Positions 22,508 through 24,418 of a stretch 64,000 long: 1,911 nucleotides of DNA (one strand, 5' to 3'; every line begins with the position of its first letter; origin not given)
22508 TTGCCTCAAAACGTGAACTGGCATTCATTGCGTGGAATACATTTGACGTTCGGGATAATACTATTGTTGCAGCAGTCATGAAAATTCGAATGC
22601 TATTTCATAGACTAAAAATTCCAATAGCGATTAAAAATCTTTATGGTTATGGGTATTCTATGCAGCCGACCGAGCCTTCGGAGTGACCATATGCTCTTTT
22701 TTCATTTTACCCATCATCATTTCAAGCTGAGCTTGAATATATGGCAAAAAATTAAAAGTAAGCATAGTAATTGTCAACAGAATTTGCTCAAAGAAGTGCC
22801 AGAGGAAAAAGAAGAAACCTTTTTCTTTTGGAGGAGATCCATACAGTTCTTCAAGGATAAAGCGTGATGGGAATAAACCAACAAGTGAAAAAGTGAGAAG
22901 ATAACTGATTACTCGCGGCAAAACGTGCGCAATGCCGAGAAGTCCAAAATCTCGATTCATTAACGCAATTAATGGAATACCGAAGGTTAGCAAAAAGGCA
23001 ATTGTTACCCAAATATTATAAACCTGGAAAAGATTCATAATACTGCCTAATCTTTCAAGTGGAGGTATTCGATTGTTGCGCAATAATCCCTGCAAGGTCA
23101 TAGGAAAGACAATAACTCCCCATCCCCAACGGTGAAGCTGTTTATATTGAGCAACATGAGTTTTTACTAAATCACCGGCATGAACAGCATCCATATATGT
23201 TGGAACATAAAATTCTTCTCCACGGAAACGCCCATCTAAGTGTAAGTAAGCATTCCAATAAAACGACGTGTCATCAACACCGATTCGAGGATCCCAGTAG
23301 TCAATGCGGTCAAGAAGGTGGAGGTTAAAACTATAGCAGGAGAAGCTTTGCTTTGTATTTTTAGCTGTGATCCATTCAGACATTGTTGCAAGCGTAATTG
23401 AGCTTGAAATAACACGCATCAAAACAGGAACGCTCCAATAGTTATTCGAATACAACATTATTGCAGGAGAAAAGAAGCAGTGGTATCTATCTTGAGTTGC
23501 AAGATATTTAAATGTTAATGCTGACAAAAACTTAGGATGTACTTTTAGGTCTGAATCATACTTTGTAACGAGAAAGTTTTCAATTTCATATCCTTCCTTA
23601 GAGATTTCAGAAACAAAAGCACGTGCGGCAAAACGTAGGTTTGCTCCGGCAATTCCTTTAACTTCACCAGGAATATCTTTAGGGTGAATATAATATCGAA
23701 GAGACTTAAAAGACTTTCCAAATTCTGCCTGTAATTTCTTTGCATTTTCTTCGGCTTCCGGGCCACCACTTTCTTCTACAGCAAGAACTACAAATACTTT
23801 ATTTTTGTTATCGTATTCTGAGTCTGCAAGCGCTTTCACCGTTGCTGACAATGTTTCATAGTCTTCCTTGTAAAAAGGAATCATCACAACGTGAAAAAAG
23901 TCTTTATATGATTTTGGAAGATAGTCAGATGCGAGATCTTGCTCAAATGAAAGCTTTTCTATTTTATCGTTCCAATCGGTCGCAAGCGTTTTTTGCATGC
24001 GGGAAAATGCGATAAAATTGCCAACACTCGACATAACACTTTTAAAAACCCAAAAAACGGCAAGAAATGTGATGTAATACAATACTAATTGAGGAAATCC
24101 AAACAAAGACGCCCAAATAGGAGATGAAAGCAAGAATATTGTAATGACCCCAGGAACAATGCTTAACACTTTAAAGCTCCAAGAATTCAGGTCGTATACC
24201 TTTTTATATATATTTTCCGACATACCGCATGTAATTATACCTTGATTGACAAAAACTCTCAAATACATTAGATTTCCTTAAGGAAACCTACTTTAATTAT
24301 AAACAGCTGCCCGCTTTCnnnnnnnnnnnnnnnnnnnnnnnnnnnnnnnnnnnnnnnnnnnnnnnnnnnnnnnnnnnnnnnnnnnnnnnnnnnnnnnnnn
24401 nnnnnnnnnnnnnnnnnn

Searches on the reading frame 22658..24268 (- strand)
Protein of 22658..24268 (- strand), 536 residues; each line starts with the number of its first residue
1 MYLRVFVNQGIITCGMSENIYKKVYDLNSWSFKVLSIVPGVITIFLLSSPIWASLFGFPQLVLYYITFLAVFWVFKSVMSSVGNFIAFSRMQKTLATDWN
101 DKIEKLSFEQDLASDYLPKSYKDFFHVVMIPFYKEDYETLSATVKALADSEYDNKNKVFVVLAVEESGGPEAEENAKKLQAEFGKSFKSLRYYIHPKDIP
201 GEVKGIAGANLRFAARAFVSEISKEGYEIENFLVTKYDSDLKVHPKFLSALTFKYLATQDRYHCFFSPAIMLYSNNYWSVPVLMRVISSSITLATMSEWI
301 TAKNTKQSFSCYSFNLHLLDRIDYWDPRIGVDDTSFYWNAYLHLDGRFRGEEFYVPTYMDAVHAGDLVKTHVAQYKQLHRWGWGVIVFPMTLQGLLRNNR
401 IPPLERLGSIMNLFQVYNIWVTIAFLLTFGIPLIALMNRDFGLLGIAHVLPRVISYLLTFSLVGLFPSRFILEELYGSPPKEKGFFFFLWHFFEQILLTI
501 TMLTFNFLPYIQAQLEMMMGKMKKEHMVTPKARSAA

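Call 35: search_protein_families(library=pfam, proteins=[window:22658-24268:-], max_evalue=0.01)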
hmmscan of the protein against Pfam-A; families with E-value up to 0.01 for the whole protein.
window:22658-24268:- (536 aa): 1 family
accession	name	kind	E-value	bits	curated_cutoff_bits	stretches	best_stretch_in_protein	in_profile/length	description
PF03142.21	Chitin_synth_2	-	0.00017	20.8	27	1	113-163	14-64/527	Chitin synthase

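Call 66: search_protein_families(library=padloc, proteins=[window:22658-24268:-], max_evalue=0.01)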
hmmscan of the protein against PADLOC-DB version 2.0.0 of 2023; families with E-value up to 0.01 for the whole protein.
window:22658-24268:- (536 aa): 0 families
